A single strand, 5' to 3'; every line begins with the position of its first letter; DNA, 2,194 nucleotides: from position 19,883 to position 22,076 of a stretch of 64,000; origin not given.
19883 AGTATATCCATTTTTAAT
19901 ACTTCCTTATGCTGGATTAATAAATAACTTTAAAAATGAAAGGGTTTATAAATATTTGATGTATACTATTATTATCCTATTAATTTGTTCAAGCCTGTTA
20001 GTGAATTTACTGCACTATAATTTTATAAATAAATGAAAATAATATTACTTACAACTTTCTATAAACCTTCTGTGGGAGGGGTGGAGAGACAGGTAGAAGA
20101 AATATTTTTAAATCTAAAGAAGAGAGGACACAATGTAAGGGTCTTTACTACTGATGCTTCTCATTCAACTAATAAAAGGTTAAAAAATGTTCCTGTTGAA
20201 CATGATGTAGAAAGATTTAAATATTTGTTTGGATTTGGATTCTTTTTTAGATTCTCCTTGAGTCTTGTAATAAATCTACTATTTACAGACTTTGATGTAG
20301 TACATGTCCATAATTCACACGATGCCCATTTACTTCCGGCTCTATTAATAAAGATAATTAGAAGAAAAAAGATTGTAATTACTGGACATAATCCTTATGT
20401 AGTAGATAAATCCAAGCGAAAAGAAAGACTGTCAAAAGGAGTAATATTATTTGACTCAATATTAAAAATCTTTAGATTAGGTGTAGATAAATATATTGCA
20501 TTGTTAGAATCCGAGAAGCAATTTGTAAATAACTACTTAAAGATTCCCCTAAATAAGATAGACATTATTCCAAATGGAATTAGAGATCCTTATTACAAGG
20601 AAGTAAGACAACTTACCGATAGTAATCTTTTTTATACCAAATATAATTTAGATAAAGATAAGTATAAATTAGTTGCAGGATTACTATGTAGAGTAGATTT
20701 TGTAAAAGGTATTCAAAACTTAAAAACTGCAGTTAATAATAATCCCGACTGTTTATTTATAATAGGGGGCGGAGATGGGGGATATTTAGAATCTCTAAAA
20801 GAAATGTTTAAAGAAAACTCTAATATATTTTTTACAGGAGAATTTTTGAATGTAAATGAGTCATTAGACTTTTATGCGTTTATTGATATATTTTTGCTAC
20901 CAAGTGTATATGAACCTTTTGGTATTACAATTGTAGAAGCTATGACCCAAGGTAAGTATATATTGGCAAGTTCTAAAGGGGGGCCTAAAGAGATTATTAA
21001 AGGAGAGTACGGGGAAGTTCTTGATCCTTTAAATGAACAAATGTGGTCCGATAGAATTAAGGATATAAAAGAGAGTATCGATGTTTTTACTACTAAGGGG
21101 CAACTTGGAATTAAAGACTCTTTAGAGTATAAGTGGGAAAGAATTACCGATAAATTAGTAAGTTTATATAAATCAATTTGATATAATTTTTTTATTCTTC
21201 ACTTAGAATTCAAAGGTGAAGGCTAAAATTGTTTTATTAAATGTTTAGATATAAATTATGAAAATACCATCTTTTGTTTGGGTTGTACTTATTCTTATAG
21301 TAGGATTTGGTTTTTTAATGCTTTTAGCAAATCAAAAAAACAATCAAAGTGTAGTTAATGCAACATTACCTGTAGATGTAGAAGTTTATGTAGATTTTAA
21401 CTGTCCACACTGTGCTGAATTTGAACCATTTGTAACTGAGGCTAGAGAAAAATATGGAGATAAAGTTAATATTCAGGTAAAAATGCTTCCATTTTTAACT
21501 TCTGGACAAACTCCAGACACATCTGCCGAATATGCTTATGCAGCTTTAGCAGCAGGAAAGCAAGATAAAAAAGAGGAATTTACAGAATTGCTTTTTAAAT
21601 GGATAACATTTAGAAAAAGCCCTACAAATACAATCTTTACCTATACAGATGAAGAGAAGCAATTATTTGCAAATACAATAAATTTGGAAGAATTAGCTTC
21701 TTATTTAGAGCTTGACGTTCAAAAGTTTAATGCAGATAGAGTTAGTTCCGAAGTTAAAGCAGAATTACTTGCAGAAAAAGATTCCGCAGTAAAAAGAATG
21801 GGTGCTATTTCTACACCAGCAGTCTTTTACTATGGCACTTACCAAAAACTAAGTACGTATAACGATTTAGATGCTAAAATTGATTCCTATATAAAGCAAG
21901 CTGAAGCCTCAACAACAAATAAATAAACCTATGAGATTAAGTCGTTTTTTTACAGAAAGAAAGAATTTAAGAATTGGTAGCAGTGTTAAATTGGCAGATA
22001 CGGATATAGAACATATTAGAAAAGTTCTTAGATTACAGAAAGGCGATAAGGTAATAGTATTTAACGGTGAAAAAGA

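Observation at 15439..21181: Synthase-type polysaccharide/glycosylation locus: QxxRW processive GT2, PEGA-domain secreted protein, 3-Cys ferredoxin, GT-C and GT4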

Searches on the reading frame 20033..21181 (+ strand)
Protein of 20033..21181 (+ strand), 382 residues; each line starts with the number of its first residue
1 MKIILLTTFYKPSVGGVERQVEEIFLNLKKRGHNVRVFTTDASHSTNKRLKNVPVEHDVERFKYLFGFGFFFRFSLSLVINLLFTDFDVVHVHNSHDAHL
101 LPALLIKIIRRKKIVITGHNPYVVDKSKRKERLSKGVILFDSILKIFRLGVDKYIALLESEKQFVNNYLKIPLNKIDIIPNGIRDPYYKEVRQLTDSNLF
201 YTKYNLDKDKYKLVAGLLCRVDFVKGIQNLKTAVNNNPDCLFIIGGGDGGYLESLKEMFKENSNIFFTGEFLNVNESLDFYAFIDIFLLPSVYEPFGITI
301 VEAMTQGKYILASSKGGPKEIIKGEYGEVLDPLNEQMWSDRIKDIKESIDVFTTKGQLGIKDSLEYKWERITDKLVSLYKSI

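Call 3: search_protein_families(library=pfam, proteins=[window:20033-21181:+], max_evalue=0.1)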
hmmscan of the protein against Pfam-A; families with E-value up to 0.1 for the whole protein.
window:20033-21181:+ (382 aa): 7 families
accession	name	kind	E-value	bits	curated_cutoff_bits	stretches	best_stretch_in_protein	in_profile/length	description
PF13439.12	Glyco_transf_4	-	5.2e-23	82.3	28.5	1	14-183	1-166/170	Glycosyltransferase Family 4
PF00534.26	Glycos_transf_1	-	3.4e-20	72.7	26.4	1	212-347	15-157/172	Glycosyl transferases group 1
PF13692.12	Glyco_trans_1_4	-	1e-15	58.7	27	1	227-345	24-139/142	Glycosyl transferases group 1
PF13579.12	Glyco_trans_4_4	-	3.7e-07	31.1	29.7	1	15-182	1-158/158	Glycosyl transferase 4-like domain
PF08323.17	Glyco_transf_5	-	0.00083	19.6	22.7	1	33-120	79-167/239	Starch synthase catalytic domain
PF13477.12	Glyco_trans_4_2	-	0.0017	18.9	23.4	1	26-125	18-113/139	Glycosyl transferase 4-like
PF20706.3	GT4-conflict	-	0.05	13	26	0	285-328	283-326/385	Family 4 Glycosyltransferase in conflict systems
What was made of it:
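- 20033..21181 (+): GT4 (GT-B fold) glycosyltransferase, 382 aa. Its start overlaps the GT-C stop (ATGA). Pfam Glyco_transf_4 5e-23 and Glycos_transf_1 3e-20 (call 3).
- On GT4 (GT-B) glycosyltransferases (20033 ORF): 82.3 and 72.7 bits (call 3).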

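Call 4: search_protein_families(library=ncbifam, proteins=[window:20033-21181:+], max_evalue=0.1)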
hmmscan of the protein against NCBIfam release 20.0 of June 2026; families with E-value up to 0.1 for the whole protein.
window:20033-21181:+ (382 aa): 38 families (the best 25 are shown)
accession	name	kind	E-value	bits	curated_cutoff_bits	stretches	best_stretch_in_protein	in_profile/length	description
TIGR02149.1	glgA_Coryne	subfamily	2.5e-26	92.7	302.4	1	1-382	1-390/391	glycogen synthase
TIGR04157.1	glyco_rSAM_CFB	subfamily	1.8e-18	66.7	400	1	149-336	168-353/406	TIGR04157 family glycosyltransferase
TIGR03999.1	thiol_BshA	equivalog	1.8e-15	56.7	273.7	1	12-380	9-371/375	N-acetyl-alpha-D-glucosaminyl L-malate synthase BshA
NF038295.1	EPS_HpsP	equivalog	2.7e-15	56.3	550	1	15-382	14-387/388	hormogonium polysaccharide biosynthesis glycosyltransferase HpsP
TIGR03088.1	stp2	hypoth_equivalog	2.8e-15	56.3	409.05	1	141-380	127-371/374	TIGR03088 family PEP-CTERM/XrtA system glycosyltransferase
NF046085.1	XrtY_assoc_Gly1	equivalog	2.8e-14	52.8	400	1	1-382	1-384/387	XrtY-associated glycosyltransferase XYAG1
TIGR02095.1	glgA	subfamily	1.6e-13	50.2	328.45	1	198-324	280-409/477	glycogen/starch synthase, ADP-glucose type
NF041010.1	glycosy_Agl16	equivalog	3.8e-13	49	575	1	1-381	1-350/352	glycosylation protein Agl16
NF047684.1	TeichurnBiosyTuaC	equivalog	9.9e-12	44.5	550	1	145-381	156-388/391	teichuronic acid biosynthesis protein TuaC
NF049988.1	MGlcDAGSynMgs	equivalog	1.8e-11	44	400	1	1-355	1-360/398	alpha-monoglucosyldiacylglycerol synthase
NF012028.0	PRK15484.1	subfamily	4e-10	39.3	618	1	163-374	148-370/380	lipopolysaccharide N-acetylglucosaminyltransferase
NF001903.0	PRK00654.2-2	equivalog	1.9e-09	36.7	616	1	214-323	298-410/482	glycogen synthase GlgA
NF053787.1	GlcN_PG_synth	equivalog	2.5e-09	36.5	480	1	261-381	239-358/361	N-acetylglucosaminyl phosphatidylglycerol synthase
TIGR02472.1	sucr_P_syn_N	equivalog_domain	3.5e-09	36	576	1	286-372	343-431/439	sucrose-phosphate synthase, putative, glycosyltransferase domain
NF053513.1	Gtran_IagA_BgsA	equivalog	3.9e-09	36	460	1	86-322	43-274/333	LTA glycolipid anchor biosynthesis glycosyltransferase, IagA/BgsA family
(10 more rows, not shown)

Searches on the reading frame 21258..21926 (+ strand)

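Call 3: search_protein_families(library=pfam, proteins=[window:21258-21926:+], max_evalue=0.1)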
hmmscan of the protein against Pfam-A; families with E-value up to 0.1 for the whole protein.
window:21258-21926:+ (222 aa): 5 families
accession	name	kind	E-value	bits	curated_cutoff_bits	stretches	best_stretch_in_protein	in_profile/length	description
PF13462.12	Thioredoxin_4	-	1.4e-12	48.5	23.2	1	38-209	14-164/165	Thioredoxin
PF01323.26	DSBA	-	4.5e-09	36.8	25.6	1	41-191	2-172/191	DSBA-like thioredoxin domain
PF13743.12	Thioredoxin_5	-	1.5e-05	25.3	27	0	132-192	105-164/186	Thioredoxin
PF00085.26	Thioredoxin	-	0.0031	17.9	23.5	1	25-72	7-53/103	Thioredoxin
PF13192.12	Thioredoxin_3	-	0.087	13.3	24.8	0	40-71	2-32/76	Thioredoxin domain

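Call 4: search_protein_families(library=ncbifam, proteins=[window:21258-21926:+], max_evalue=0.1)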
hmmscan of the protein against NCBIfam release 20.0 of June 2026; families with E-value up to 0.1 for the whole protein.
window:21258-21926:+ (222 aa): 6 families
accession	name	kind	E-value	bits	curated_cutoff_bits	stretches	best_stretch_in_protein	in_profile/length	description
NF008657.0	PRK11657.1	equivalog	0.00038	19.8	124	1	38-200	118-234/251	thiol:disulfide interchange protein DsbG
NF040730.1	CxCC_doxin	equivalog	0.00058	19.6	65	1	48-74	10-36/83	thioredoxin-like (seleno)protein SaoT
NF008198.0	PRK10954.1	equivalog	0.00059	19.6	279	1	25-214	21-195/207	thiol:disulfide interchange protein DsbA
NF047697.1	ThioredTrxAClost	equivalog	0.0022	18.2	140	1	23-71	4-51/105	thioredoxin TrxA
NF041057.1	Rcas_1661_fam_Se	equivalog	0.011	15.2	190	1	35-187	87-222/247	Rcas_1661 family thioredoxin-like (seleno)lipoprotein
TIGR00411.1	redox_disulf_1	equivalog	0.036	14.2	92.75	1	39-72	1-34/82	MJ0307 family thioredoxin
